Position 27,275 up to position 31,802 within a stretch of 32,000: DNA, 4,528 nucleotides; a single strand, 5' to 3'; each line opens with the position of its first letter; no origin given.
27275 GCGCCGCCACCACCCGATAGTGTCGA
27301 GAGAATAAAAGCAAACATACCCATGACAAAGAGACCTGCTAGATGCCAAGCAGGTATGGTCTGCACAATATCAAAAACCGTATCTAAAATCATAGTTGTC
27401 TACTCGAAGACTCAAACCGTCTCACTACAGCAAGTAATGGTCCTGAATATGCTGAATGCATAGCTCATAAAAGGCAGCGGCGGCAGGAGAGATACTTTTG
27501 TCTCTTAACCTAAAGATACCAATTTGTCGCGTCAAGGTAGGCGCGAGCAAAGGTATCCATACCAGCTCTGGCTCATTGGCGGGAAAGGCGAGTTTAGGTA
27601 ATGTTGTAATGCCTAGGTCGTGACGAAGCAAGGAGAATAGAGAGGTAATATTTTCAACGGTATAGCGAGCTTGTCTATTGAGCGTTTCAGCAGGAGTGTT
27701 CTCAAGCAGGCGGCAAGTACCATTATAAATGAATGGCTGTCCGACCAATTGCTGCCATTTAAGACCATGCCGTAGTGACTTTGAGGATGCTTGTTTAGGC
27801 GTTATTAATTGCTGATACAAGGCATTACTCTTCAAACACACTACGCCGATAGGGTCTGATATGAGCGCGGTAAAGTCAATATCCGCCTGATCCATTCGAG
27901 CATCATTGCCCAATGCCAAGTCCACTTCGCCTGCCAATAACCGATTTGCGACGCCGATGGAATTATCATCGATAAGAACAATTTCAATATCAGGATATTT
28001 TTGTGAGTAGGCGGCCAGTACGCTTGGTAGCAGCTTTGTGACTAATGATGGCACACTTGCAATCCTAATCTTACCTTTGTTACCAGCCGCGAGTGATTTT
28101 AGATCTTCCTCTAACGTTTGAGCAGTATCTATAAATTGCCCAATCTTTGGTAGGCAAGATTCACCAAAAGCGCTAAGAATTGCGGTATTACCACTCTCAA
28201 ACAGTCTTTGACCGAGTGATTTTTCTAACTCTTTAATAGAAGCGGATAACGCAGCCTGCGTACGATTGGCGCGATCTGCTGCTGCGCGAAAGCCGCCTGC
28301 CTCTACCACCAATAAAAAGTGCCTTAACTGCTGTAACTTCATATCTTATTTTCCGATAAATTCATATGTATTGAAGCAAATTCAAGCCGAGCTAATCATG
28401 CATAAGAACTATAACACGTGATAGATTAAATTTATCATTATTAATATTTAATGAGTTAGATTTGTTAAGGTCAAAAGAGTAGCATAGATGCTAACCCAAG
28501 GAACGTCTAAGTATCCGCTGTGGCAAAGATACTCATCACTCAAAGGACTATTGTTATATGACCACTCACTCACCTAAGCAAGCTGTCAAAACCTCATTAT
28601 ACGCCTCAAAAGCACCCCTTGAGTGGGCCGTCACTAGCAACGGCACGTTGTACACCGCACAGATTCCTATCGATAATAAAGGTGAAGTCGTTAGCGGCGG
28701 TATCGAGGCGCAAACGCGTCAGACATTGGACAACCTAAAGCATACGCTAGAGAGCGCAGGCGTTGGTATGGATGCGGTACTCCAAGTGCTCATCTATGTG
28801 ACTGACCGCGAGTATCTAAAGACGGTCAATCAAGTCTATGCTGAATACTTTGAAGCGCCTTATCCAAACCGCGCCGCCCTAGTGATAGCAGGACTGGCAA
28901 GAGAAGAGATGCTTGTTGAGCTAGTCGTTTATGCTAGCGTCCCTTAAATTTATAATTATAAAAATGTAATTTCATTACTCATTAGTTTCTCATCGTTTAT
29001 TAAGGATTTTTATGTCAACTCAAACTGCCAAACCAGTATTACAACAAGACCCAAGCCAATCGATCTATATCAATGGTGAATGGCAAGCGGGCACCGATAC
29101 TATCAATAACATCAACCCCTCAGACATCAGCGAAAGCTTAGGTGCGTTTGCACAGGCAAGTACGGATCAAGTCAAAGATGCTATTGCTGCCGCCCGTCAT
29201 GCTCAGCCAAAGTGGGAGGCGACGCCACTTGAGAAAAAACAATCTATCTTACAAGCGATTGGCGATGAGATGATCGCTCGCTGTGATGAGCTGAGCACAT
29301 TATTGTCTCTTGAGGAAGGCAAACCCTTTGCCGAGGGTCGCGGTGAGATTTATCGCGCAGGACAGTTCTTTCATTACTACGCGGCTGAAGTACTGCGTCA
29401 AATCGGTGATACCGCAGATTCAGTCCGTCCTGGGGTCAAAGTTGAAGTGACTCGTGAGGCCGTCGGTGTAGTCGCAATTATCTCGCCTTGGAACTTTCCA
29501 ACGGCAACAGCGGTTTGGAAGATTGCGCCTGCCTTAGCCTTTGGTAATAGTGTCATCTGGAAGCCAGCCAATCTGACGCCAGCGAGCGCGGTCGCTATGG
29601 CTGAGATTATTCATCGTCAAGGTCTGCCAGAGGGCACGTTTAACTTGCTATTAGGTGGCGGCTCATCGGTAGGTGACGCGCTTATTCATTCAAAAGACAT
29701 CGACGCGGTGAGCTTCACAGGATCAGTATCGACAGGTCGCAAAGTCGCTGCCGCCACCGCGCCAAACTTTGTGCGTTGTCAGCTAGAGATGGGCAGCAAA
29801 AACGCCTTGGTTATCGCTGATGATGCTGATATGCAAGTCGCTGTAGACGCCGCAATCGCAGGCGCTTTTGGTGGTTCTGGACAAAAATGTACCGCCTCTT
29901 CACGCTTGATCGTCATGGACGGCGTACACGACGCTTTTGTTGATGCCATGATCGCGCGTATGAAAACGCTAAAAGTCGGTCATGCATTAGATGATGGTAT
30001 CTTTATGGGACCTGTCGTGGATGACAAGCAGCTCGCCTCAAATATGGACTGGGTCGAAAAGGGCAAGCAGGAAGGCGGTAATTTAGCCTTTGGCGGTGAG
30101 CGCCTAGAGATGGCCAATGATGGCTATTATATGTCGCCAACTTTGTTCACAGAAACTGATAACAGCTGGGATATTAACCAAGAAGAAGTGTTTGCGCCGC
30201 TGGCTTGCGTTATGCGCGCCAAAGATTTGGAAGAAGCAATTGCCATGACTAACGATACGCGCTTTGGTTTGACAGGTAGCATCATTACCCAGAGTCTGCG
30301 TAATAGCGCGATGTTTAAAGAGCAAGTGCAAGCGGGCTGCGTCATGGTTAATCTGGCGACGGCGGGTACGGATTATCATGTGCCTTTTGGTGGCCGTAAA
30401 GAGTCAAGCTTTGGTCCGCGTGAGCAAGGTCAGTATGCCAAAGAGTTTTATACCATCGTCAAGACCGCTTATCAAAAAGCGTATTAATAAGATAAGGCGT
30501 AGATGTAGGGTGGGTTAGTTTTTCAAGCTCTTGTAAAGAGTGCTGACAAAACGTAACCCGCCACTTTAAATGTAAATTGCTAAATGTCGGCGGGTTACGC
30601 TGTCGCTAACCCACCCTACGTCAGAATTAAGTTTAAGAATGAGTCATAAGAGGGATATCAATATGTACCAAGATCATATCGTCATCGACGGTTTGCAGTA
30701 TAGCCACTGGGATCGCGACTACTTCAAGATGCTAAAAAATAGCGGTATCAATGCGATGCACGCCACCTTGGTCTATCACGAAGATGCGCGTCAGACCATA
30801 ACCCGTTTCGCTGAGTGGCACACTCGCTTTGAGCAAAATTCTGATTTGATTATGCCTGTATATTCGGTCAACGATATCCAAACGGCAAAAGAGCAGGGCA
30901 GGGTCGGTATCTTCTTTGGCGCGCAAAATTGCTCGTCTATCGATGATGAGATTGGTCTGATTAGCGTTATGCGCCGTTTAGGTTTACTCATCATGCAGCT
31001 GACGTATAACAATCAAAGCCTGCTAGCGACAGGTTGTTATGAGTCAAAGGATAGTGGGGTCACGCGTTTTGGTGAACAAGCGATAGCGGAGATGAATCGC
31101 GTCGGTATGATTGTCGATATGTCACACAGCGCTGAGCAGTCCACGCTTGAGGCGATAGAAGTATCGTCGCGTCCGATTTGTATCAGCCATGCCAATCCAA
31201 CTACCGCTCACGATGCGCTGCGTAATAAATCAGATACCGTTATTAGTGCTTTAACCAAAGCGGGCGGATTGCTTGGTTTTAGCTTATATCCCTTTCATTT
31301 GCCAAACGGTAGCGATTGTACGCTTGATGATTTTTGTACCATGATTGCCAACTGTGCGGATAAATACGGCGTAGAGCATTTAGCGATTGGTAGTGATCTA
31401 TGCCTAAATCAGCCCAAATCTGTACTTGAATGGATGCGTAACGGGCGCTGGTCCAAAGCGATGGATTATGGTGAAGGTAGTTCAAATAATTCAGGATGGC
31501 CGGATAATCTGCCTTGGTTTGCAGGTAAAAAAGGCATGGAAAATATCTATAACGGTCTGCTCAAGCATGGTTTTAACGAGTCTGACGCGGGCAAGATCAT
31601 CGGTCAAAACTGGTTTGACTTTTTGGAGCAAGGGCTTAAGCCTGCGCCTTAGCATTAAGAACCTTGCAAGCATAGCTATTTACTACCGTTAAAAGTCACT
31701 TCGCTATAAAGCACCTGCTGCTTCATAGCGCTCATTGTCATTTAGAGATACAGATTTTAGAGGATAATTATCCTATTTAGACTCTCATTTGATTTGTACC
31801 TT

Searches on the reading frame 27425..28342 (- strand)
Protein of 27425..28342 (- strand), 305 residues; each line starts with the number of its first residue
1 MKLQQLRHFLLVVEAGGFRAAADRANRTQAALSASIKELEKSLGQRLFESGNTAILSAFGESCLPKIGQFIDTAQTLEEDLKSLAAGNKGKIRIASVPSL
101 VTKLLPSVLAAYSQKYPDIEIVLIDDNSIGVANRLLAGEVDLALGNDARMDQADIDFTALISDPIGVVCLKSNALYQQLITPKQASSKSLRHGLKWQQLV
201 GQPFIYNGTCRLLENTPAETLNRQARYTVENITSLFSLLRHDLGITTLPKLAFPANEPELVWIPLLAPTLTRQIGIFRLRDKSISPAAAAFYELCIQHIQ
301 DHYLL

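Call 4: search_protein_families(library=pfam, proteins=[window:27425-28342:-], max_evalue=1)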
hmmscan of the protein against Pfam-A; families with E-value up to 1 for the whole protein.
window:27425-28342:- (305 aa): 6 families
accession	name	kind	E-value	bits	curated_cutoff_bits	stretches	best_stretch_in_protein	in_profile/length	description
PF03466.25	LysR_substrate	-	5e-32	111.4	28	1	86-298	2-207/209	LysR substrate binding domain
PF00126.33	HTH_1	-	2.5e-15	56.6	26.6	1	3-61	1-60/60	Bacterial regulatory helix-turn-helix protein, lysR family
PF12849.12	PBP_like_2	-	0.019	15.2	27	1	88-154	8-73/267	PBP superfamily domain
PF00535.33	Glycos_transf_2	-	0.072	13.5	23.3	1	104-128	13-37/168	Glycosyl transferase family 2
PF20072.4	DUF6468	-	0.27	11.8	26.9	0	17-49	14-46/76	Domain of unknown function (DUF6468)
PF04837.17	MbeB_N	-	0.47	11.2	22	0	24-52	18-46/52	MbeB-like, N-term conserved region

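Call 36: search_protein_families(library=ncbifam, proteins=[window:27425-28342:-], max_evalue=0.00001)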
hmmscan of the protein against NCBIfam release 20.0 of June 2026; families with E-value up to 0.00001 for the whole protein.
window:27425-28342:- (305 aa): 47 families (the best 25 are shown)
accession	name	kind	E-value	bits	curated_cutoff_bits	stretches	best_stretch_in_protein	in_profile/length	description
NF040786.1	LysR_Sec_metab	equivalog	2.1e-34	118.9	250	1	1-297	1-296/298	selenium metabolism-associated LysR family transcriptional regulator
NF052633.1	LysR_TF_PsrA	exception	4.1e-29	101.5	540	1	3-296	7-293/297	L-proline-binding transcription factor PsrA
NF053705.1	TransRegGltCGpos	equivalog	1.7e-28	99.7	350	1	1-298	1-292/300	glutamate biosynthesis transcriptional regulator GltC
NF008416.0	PRK11242.1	equivalog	2.1e-24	86.3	277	1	1-300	1-292/300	transcriptional regulator CynR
NF047520.1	trans_act_CidR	equivalog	5e-23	81.7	415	1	1-294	1-287/292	cidABC operon transcriptional activator CidR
NF040889.1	trans_reg_YeiE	equivalog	1.9e-20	73.3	480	1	2-295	4-286/288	DNA-binding transcriptional regulator YeiE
NF045775.1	acetoin_reg_AlsR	exception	1.2e-19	71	430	1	1-177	1-177/290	acetoin biosynthesis transcriptional regulator AlsR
TIGR03339.1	phn_lysR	subfamily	3.8e-19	69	341.1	1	5-294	1-278/279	aminoethylphosphonate catabolism associated LysR family transcriptional regulator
NF007307.0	PRK09791.1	equivalog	6.6e-19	68.1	336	1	1-172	5-178/302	LysR family transcriptional regulator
TIGR02424.1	TF_pcaQ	equivalog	8.4e-19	67.6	303.8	1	1-175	3-179/300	pca operon transcription factor PcaQ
NF007385.0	PRK09906.1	equivalog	1.1e-18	67.4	356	1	1-177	1-176/296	DNA-binding transcriptional regulator HcaR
NF008095.0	PRK10837.1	subfamily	1.2e-17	64.1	281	1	2-296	4-287/290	LysR family transcriptional regulator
NF047711.1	PutUtilRegPtrR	equivalog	1.5e-17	63.6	400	1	1-170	1-168/283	putrescine utilization regulator PtrR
NF008722.0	PRK11716.1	equivalog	1.8e-16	60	246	1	1-184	1-185/293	HTH-type transcriptional activator IlvY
NF007439.0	PRK09986.1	equivalog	3.4e-16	59.5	290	1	2-265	8-266/296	LysR family transcriptional regulator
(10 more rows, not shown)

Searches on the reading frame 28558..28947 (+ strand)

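Call 4: search_protein_families(library=pfam, proteins=[window:28558-28947:+], max_evalue=1)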
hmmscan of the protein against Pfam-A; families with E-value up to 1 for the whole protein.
window:28558-28947:+ (129 aa): 1 family
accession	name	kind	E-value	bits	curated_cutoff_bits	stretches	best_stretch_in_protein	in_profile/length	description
PF01042.26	Ribonuc_L-PSP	-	3.5e-24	85.6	27.3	1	18-127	8-120/121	Endoribonuclease L-PSP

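Call 36: search_protein_families(library=ncbifam, proteins=[window:28558-28947:+], max_evalue=0.00001)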
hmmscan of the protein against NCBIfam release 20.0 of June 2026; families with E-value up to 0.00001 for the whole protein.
window:28558-28947:+ (129 aa): 3 families
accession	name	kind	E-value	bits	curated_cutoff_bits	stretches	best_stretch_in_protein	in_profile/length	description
TIGR00004.1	TIGR00004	subfamily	5.8e-22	78.2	106.25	1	19-121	14-118/125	Rid family detoxifying hydrolase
TIGR03610.1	RutC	equivalog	6.6e-16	58.6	169.1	1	18-127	15-125/127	pyrimidine utilization protein C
NF008490.0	PRK11401.1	equivalog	1.7e-10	40.9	222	1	32-117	29-117/129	enamine/imine deaminase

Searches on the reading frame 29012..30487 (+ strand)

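Call 36: search_protein_families(library=ncbifam, proteins=[window:29012-30487:+], max_evalue=0.00001)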
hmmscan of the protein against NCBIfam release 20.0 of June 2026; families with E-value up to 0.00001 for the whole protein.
window:29012-30487:+ (491 aa): 44 families (the best 25 are shown)
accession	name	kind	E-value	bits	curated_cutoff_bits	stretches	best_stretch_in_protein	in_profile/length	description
NF042993.1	AlphKGSA_gudD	equivalog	1.2e-143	479.4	770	1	18-487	6-479/481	alpha-ketoglutaric semialdehyde dehydrogenase GucD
NF052305.1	DioxValDhHalo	equivalog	1.7e-143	479.1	750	1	17-488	6-481/483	2,5-dioxovalerate dehydrogenase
TIGR02299.1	HpaE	equivalog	6.2e-119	397.7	638.35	1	18-485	3-473/488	5-carboxymethyl-2-hydroxymuconate semialdehyde dehydrogenase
TIGR01804.1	BADH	equivalog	2.9e-118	395.3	668.6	1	19-484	1-467/467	betaine-aldehyde dehydrogenase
NF009725.0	PRK13252.1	equivalog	3.7e-110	368.6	593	1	13-487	4-478/488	betaine-aldehyde dehydrogenase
NF002852.0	PRK03137.1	subfamily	7.6e-108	361.5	648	1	17-465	38-489/514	L-glutamate gamma-semialdehyde dehydrogenase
NF010000.0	PRK13473.1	subfamily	9.2e-107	357.6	615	1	16-485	3-469/475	aminobutyraldehyde dehydrogenase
TIGR01780.1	SSADH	subfamily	1.4e-103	347.2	646.35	1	40-484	7-448/448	succinate-semialdehyde dehydrogenase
TIGR01237.1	D1pyr5carbox2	equivalog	2.1e-100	336.9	659.65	1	17-471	34-492/511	L-glutamate gamma-semialdehyde dehydrogenase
NF006916.0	PRK09407.1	equivalog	2.1e-99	333.5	521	1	29-481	34-485/526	succinic semialdehyde dehydrogenase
NF007497.0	PRK10090.1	equivalog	4.3e-98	329.2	500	1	16-448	7-439/480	aldehyde dehydrogenase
NF040648.1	lactal_redase_Meth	equivalog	1.5e-96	324.3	650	1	19-484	2-458/463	lactaldehyde dehydrogenase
NF008415.0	PRK11241.1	equivalog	5.4e-95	318.9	828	1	16-484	11-476/482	NADP-dependent succinate-semialdehyde dehydrogenase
NF045735.1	PaDhStyDPseudo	equivalog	3.2e-94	316.3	850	1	16-485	3-478/483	phenylacetaldehyde dehydrogenase StyD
NF045736.1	PaDhStyDRhodo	equivalog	6.2e-94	315.2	800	1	17-473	4-462/479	phenylacetaldehyde dehydrogenase StyD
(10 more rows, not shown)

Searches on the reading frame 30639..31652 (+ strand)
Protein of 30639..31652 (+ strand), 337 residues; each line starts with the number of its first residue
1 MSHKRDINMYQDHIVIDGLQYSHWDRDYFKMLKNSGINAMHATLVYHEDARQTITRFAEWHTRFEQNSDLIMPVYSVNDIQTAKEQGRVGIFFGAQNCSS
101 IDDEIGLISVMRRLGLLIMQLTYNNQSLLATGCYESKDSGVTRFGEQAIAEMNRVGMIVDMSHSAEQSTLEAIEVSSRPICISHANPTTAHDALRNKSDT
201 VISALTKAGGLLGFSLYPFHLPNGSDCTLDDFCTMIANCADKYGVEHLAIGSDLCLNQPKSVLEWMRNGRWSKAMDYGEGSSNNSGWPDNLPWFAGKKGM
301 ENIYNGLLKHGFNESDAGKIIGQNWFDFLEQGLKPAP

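Call 36: search_protein_families(library=ncbifam, proteins=[window:30639-31652:+], max_evalue=0.00001)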
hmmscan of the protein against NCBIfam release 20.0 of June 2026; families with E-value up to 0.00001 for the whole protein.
window:30639-31652:+ (337 aa): 0 families

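Call 62: search_protein_families(library=pfam, proteins=[window:30639-31652:+], max_evalue=0.00001)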
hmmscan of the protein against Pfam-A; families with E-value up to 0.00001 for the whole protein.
window:30639-31652:+ (337 aa): 1 family
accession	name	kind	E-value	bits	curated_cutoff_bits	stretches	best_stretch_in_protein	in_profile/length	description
PF01244.27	Peptidase_M19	-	4e-70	236.9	26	1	22-330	32-318/319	Membrane dipeptidase (Peptidase family M19)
